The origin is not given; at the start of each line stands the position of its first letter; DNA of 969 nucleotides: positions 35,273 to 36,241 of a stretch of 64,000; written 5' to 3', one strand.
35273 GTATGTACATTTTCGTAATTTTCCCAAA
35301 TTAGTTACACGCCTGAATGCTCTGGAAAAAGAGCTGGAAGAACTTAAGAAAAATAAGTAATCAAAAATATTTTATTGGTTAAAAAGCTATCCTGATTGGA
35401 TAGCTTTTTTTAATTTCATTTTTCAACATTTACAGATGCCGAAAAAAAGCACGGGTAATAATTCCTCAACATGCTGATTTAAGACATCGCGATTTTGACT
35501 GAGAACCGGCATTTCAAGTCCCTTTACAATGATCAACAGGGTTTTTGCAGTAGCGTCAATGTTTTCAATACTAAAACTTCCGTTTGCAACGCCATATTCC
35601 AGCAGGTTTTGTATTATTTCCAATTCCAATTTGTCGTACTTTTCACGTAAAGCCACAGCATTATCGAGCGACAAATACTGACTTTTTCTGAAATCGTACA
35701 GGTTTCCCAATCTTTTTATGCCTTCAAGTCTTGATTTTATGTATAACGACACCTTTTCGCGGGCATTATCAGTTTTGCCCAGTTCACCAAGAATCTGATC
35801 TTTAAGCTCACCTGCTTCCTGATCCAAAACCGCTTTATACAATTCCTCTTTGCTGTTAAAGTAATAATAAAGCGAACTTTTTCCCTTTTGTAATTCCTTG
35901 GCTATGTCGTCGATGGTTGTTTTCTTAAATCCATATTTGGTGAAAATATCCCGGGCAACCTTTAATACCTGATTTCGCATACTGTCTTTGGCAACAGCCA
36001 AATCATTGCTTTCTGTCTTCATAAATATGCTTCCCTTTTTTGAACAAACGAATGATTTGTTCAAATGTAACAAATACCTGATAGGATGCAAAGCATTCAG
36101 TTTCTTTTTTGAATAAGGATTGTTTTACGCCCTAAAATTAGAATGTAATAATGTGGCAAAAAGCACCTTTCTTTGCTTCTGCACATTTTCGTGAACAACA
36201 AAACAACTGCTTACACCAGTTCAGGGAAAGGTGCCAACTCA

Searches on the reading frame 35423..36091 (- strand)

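Call 64: search_protein_families(library=pfam, proteins=[window:35423-36091:-], max_evalue=0.001)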
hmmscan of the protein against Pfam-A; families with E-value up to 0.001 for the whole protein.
window:35423-36091:- (222 aa): 2 families
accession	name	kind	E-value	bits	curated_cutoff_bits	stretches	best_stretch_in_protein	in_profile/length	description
PF00440.29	TetR_N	-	4.9e-14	52.3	24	1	43-88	2-47/47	Bacterial regulatory proteins, tetR family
PF08360.16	TetR_C_5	-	0.00039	21.1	21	1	107-220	16-130/131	QacR-like protein, C-terminal region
